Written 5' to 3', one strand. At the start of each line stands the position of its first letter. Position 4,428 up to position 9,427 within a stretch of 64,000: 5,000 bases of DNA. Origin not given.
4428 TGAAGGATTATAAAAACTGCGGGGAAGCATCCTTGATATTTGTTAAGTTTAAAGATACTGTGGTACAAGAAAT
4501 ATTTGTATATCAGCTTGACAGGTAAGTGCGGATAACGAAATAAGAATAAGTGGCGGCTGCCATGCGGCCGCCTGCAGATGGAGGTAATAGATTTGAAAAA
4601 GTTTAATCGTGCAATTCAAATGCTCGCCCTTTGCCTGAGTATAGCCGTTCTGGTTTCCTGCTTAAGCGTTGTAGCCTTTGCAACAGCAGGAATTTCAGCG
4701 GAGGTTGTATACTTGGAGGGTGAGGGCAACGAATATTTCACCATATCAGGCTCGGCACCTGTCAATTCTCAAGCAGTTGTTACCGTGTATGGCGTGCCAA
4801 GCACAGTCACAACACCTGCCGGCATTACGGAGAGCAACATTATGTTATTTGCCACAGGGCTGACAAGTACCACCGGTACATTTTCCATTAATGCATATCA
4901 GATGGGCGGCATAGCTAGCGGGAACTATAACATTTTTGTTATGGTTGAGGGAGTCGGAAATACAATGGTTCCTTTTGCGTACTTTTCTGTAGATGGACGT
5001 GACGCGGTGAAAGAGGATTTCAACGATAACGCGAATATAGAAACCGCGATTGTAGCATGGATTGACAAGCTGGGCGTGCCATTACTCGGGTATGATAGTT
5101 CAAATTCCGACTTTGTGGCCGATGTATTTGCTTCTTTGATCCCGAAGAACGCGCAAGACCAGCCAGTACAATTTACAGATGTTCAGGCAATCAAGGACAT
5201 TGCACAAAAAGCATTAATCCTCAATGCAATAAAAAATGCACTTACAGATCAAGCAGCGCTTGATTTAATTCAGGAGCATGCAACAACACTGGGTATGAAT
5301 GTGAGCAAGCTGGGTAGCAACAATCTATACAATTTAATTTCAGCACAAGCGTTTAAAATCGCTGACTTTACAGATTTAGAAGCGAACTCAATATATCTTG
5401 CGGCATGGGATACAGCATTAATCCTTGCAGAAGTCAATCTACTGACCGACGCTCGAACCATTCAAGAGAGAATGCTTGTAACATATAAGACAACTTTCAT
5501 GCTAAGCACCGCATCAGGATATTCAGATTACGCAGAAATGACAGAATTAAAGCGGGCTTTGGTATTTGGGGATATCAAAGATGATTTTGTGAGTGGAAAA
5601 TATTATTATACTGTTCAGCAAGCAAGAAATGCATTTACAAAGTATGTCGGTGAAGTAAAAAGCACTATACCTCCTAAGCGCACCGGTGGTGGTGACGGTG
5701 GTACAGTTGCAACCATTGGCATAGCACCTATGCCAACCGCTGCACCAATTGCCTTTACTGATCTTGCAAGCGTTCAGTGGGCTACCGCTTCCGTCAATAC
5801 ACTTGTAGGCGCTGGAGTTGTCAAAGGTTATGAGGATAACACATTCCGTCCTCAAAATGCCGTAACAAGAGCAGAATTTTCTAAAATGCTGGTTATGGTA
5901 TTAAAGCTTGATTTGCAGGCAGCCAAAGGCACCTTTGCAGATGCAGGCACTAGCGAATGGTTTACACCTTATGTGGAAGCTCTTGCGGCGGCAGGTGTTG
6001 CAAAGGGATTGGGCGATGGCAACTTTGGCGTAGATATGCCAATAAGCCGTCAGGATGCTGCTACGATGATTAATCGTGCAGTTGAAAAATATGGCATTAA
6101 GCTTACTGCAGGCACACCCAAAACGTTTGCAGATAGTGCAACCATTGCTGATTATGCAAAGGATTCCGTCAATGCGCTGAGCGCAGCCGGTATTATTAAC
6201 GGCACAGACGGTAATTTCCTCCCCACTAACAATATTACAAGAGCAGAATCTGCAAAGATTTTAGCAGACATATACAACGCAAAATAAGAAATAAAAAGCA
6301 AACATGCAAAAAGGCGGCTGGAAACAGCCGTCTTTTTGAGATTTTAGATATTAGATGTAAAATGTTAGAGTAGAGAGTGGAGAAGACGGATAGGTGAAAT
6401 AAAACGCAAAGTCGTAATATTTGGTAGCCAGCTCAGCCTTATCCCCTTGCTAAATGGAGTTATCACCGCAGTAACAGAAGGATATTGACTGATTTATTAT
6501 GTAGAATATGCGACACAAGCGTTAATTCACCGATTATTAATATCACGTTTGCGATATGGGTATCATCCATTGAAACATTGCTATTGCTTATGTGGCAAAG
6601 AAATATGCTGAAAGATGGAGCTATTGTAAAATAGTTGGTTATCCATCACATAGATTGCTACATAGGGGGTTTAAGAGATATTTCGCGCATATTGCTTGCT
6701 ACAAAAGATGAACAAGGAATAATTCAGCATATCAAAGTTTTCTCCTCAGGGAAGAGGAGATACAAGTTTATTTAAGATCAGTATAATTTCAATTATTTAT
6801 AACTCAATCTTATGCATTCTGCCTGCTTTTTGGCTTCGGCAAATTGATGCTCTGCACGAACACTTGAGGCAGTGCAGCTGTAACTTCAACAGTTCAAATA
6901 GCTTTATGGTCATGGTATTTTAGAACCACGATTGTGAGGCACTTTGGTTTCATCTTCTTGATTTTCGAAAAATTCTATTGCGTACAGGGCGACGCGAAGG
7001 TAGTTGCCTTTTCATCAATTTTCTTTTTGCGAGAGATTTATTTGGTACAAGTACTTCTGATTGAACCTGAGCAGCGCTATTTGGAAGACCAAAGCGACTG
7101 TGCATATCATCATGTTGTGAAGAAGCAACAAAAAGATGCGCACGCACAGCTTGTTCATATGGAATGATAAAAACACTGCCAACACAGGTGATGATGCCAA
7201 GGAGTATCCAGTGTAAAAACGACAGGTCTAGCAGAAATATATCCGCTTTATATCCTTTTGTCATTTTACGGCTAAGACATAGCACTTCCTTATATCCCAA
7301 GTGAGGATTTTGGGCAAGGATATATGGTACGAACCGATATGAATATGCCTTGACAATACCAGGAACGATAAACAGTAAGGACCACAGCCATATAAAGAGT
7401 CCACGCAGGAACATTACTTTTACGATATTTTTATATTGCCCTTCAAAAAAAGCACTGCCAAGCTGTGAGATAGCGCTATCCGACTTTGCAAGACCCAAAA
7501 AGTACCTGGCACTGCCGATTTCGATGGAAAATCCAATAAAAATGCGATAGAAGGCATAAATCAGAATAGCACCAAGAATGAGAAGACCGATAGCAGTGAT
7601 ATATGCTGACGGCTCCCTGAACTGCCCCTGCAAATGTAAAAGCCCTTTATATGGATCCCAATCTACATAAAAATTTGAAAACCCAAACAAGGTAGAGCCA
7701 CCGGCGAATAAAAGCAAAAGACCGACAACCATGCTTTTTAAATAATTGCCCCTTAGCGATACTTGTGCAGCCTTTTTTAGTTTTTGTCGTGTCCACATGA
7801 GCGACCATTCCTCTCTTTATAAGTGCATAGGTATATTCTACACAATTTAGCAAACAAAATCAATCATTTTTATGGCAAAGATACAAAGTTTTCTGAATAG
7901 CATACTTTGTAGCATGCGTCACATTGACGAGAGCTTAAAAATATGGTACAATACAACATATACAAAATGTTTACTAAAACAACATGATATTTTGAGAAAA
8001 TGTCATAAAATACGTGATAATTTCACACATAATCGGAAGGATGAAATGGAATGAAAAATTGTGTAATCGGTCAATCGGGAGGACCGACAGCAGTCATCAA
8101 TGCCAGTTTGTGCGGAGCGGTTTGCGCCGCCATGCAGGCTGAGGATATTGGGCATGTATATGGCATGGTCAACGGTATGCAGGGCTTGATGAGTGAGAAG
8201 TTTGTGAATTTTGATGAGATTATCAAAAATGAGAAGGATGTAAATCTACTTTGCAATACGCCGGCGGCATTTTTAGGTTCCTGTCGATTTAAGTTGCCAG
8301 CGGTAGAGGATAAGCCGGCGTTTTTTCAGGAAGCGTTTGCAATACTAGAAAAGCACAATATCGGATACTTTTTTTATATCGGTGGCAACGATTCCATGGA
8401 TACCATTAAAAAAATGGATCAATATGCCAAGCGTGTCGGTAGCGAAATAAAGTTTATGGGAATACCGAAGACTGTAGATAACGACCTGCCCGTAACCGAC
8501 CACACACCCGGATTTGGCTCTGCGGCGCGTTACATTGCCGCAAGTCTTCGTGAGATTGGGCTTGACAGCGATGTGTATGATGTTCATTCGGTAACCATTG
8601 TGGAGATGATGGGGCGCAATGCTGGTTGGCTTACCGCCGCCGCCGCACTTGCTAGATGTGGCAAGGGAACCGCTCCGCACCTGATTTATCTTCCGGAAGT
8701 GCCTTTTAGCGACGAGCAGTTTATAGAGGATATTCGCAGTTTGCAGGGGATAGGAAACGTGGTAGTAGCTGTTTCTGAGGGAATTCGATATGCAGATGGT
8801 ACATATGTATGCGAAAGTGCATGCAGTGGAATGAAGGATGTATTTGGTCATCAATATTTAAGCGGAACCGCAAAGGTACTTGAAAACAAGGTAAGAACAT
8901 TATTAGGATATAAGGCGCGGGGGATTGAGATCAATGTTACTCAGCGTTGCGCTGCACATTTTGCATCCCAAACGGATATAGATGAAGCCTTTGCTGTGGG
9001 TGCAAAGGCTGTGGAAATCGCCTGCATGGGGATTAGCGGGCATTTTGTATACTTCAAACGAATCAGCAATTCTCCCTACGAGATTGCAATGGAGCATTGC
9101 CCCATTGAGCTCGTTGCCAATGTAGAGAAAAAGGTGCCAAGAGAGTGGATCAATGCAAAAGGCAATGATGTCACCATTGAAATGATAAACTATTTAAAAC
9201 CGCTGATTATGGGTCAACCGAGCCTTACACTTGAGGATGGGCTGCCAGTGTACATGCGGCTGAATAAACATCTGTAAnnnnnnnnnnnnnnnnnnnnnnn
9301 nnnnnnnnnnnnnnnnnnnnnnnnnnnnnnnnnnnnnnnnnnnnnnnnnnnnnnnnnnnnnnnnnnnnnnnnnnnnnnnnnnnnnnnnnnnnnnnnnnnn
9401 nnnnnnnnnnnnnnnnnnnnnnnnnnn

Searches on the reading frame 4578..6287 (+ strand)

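Call 11: search_protein_families(library=pfam, proteins=[window:4578-6287:+], max_evalue=0.001)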
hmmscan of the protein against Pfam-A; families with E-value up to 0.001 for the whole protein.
window:4578-6287:+ (569 aa): 1 family
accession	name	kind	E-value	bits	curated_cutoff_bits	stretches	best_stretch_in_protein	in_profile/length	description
PF00395.25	SLH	-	8e-40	135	20.8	3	393-434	2-43/44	S-layer homology domain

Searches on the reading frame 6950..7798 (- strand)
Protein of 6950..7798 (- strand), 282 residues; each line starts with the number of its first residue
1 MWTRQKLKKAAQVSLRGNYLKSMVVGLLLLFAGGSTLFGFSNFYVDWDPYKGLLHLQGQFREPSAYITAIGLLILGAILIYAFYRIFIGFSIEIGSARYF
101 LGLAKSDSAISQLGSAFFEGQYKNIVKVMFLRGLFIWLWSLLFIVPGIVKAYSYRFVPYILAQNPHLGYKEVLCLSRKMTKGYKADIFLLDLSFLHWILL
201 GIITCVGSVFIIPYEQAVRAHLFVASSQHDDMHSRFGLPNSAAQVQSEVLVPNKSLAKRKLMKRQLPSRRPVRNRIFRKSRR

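Call 11: search_protein_families(library=pfam, proteins=[window:6950-7798:-], max_evalue=0.001)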
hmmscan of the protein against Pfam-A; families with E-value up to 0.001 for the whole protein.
window:6950-7798:- (282 aa): 1 family
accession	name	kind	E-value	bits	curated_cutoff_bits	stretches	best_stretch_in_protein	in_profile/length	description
PF06161.16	DUF975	-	2.6e-21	77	34.8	1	148-220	161-233/243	Protein of unknown function (DUF975)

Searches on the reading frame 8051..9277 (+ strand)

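Call 11: search_protein_families(library=pfam, proteins=[window:8051-9277:+], max_evalue=0.001)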
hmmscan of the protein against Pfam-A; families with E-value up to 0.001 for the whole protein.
window:8051-9277:+ (408 aa): 1 family
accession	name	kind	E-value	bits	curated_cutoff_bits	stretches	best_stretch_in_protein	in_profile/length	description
PF00365.25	PFK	-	3.1e-56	191.2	30.9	1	4-290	2-274/277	Phosphofructokinase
